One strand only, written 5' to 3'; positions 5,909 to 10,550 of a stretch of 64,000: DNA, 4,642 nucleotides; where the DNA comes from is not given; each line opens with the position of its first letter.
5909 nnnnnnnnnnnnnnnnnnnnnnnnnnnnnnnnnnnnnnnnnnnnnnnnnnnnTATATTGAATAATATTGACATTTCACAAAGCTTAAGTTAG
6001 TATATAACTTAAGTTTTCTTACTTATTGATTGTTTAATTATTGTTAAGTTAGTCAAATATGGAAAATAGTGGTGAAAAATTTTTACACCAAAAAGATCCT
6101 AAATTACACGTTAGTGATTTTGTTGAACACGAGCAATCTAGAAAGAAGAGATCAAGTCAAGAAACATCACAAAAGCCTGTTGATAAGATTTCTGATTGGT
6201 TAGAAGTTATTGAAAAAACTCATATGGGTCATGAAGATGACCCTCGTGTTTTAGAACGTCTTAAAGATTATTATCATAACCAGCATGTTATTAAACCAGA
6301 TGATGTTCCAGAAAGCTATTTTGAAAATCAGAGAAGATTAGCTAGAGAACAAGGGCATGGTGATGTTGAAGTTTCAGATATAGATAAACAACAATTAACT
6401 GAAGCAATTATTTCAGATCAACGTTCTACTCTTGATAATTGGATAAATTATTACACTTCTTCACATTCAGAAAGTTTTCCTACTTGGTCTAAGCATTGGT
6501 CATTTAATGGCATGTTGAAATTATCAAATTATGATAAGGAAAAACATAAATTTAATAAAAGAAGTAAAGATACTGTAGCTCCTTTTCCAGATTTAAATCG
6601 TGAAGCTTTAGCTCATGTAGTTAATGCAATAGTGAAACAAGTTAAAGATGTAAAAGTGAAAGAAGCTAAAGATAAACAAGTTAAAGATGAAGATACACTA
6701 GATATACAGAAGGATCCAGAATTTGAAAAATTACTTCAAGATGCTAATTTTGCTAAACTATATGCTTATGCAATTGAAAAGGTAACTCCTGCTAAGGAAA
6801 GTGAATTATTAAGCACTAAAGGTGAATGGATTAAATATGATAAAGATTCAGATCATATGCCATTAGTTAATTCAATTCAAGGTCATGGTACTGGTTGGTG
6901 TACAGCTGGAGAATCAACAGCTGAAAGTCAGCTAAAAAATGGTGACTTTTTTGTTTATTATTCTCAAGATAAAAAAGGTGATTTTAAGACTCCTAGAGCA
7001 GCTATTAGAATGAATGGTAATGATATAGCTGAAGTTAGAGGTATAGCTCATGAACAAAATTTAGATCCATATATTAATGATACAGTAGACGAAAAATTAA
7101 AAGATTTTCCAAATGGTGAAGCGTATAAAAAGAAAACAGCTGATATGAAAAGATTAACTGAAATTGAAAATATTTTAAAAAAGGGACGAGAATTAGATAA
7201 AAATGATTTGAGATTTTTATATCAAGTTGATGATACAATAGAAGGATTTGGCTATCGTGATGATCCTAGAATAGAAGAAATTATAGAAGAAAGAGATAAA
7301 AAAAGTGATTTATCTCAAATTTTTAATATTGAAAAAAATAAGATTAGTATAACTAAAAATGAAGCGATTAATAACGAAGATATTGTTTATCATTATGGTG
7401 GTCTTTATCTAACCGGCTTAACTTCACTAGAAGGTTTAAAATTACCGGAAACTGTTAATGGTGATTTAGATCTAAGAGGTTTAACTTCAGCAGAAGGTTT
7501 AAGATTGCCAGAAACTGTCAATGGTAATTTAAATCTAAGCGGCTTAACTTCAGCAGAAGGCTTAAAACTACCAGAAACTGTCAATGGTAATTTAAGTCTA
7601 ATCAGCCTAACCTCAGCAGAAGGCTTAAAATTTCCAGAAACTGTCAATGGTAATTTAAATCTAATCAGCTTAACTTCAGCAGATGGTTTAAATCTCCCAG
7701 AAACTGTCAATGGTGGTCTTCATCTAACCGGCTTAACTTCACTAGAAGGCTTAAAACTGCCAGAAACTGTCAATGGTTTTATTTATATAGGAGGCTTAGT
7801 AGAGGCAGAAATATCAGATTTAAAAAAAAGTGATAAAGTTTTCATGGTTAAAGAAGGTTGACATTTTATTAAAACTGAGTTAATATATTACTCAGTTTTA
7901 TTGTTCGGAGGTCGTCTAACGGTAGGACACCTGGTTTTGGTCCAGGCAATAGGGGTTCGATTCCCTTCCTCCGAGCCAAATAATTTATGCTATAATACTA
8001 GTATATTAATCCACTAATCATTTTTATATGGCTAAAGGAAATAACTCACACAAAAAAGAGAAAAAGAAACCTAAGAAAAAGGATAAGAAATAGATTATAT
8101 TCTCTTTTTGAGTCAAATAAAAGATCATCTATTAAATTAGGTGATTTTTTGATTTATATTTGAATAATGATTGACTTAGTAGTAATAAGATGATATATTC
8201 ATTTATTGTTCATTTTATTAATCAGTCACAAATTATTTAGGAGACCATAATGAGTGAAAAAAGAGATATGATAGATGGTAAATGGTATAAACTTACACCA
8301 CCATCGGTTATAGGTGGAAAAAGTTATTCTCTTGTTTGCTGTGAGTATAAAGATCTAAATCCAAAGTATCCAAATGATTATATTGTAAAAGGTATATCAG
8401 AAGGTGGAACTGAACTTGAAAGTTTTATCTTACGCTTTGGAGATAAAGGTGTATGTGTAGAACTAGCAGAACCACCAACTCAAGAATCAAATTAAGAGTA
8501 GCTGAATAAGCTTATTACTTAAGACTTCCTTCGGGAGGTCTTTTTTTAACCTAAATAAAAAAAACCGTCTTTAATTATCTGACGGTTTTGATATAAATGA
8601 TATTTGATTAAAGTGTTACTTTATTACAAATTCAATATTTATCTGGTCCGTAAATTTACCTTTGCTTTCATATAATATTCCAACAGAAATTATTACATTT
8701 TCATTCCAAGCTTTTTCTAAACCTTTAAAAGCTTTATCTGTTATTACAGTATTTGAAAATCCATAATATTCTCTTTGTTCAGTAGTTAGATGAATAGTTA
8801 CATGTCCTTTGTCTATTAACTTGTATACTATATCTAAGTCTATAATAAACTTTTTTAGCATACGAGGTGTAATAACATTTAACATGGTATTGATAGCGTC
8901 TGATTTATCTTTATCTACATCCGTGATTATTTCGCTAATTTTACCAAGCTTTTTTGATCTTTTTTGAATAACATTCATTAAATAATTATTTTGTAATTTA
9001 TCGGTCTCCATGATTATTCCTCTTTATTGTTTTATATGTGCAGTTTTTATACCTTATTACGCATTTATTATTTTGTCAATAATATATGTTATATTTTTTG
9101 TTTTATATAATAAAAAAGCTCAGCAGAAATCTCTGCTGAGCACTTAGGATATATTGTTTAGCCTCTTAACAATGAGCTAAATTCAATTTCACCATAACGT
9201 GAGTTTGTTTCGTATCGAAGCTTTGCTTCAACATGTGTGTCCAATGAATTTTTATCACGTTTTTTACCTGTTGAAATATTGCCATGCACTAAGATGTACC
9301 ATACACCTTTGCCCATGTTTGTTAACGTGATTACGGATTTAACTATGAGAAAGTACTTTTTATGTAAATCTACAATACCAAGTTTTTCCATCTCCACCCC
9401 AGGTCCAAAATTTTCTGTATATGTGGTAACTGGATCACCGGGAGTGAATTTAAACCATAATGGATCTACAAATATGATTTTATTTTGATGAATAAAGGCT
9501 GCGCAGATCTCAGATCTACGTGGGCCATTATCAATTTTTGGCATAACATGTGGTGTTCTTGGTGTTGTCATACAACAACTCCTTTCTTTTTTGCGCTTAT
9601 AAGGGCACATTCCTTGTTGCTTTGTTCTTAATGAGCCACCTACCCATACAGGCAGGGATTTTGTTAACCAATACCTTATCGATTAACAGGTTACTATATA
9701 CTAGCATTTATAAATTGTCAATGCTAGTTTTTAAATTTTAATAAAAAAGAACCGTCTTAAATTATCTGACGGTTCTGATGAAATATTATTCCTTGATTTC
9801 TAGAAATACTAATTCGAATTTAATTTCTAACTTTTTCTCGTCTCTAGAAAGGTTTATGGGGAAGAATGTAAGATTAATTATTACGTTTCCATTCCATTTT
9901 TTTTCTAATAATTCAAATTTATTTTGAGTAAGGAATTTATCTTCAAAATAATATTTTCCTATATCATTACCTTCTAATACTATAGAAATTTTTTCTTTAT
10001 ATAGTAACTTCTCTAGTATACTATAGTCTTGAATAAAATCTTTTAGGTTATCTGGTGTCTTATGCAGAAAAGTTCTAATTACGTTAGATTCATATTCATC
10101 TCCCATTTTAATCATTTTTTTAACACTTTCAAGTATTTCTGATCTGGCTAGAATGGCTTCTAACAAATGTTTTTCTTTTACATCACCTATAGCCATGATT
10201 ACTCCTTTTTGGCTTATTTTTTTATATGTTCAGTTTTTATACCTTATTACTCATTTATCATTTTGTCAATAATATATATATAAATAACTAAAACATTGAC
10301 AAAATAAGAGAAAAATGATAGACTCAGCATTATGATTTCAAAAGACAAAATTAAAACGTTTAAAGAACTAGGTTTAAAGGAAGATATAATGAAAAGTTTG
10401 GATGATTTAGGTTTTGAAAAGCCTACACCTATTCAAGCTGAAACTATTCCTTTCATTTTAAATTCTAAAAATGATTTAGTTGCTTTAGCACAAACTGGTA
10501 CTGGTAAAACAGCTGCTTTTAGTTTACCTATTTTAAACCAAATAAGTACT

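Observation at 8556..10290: Family of paralogous small proteins, each with the same upstream module and the same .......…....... terminator module (copies A and B)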

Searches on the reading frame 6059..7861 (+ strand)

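Call 11: search_protein_families(library=pfam, proteins=[window:6059-7861:+], max_evalue=1)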
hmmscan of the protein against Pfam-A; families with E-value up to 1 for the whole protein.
window:6059-7861:+ (600 aa): 1 family
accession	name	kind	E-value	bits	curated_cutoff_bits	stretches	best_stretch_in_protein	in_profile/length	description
PF04399.18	Glutaredoxin2_C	-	0.026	14.8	32.8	0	555-575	94-114/130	Glutaredoxin 2, C terminal domain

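Call 86: search_protein_families(library=phrogs, proteins=[window:6059-7861:+], max_evalue=0.01)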
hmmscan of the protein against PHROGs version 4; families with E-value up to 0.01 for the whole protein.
window:6059-7861:+ (600 aa): 0 families

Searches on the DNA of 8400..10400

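Call 83: search_rna_families(source=window, start=8400, end=10400, threshold=evalue, max_evalue=1)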
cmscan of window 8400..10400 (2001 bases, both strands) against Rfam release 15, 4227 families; matches with E-value up to 1: 5.
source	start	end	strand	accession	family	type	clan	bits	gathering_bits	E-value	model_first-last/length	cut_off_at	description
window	8514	8576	-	RF02064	STnc370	Gene; sRNA;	-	29.6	54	0.21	1-71/71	no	Enterobacterial sRNA STnc370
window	9745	9815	-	RF02552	RcsR1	Gene; sRNA;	-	22.9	60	0.078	1-96/96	no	RcsR1 sRNA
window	8534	8565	+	RF01080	UPD-PKib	Cis-reg;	-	21.2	39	0.92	1-32/32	no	Pseudoknot of upstream pseudoknot domain (UPD) of the 3'UTR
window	8505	8551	+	RF02076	STnc100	Gene; sRNA;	-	18.2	47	0.39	160-206/206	no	Gammaproteobacterial sRNA STnc100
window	9735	9776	+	RF02050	STnc470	Gene; sRNA;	-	15.2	80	0.6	97-141/226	no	Salmonella enterica sRNA STnc470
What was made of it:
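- On Known RNA families (Rfam): Nothing credible appears at E<=1 in 8400-10400 (call 83).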

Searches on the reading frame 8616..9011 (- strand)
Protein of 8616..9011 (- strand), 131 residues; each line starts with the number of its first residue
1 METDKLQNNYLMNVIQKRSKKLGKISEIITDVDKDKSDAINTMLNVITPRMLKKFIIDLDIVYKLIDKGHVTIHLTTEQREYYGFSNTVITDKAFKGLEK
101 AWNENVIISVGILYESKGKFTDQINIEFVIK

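Call 11: search_protein_families(library=pfam, proteins=[window:8616-9011:-], max_evalue=1)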
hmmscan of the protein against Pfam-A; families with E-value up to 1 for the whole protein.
window:8616-9011:- (131 aa): 2 families
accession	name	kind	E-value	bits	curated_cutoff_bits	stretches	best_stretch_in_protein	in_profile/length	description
PF07693.20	KAP_NTPase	-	0.014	15.1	20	1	7-65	233-292/293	KAP family P-loop domain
PF08928.15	PoNi_N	-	0.093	13.3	22.4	1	7-122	6-113/117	PoNe immunity protein (PoNi), N-terminal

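Call 12: search_protein_families(library=ncbifam, proteins=[window:8616-9011:-], max_evalue=1)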
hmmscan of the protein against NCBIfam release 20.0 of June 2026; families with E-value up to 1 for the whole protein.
window:8616-9011:- (131 aa): 0 families

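Call 13: search_protein_families(library=padloc, proteins=[window:8616-9011:-], max_evalue=1)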
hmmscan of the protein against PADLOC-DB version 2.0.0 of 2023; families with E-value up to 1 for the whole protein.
window:8616-9011:- (131 aa): 0 families

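Call 23: find_encoding_contigs(protein=window:8616-9011:-, flank=10000)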
Protein window:8616-9011:- (131 aa): 24 contigs read that carry it; 1 place shown.
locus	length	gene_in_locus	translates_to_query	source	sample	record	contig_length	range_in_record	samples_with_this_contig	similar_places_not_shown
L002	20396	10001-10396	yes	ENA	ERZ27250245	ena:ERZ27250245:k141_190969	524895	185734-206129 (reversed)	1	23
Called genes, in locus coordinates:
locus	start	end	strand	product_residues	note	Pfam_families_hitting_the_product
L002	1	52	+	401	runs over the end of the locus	-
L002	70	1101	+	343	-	PF11104:PilM_2, PF06723:MreB_Mbl (faint), PF14450:FtsA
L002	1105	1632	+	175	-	-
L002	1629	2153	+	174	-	PF04350:PilO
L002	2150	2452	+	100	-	-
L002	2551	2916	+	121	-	-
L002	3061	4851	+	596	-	PF00009:GTP_EFTU, PF01926:MMR_HSR1 (weak), PF22042:EF-G_D2, PF03144:GTP_EFTU_D2, PF00679:EFG_C, PF21018:BipA_C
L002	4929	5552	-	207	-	-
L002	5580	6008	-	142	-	-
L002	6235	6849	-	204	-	PF13023:HD_3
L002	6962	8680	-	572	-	PF00270:DEAD, PF04851:ResIII (weak), PF14617:CMS1 (weak), PF00271:Helicase_C, PF28538:Helicase_helical, PF03880:DbpA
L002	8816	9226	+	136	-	-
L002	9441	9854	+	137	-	-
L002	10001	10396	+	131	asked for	-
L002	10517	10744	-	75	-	-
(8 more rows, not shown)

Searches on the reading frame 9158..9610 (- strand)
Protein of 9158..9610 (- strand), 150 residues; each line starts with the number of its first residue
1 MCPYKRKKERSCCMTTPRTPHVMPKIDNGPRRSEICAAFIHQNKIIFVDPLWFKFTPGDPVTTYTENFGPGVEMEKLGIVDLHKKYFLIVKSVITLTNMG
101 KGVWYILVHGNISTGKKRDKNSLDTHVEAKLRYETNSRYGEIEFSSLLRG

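Call 11: search_protein_families(library=pfam, proteins=[window:9158-9610:-], max_evalue=1)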
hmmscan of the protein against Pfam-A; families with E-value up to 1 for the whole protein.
window:9158-9610:- (150 aa): 0 families

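Call 12: search_protein_families(library=ncbifam, proteins=[window:9158-9610:-], max_evalue=1)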
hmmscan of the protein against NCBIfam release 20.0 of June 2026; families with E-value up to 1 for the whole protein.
window:9158-9610:- (150 aa): 0 families

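Call 13: search_protein_families(library=padloc, proteins=[window:9158-9610:-], max_evalue=1)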
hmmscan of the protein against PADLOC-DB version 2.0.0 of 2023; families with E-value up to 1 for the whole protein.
window:9158-9610:- (150 aa): 0 families

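Call 85: search_solved_structures(query=window:9158-9571:-, max_evalue=1)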
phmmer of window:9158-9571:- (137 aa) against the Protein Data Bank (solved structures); distinct sequences matched with E-value up to 1: 1.
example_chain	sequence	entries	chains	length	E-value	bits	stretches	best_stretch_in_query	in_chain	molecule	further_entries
6qu0_A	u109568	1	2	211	0.042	17.1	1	18-44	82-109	FMN-dependent NADH-azoreductase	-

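Call 86: search_protein_families(library=phrogs, proteins=[window:9158-9571:-], max_evalue=0.01)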
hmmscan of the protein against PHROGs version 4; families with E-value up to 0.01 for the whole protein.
window:9158-9571:- (137 aa): 0 families
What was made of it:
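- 9158..9571 (-): Gene X, a 137-aa unrelated orphan between A and B. It has its own promoter (9693-9721) and terminator and a higher GC content (35-38%). No family or structure match (calls 11-13, 85, 86).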
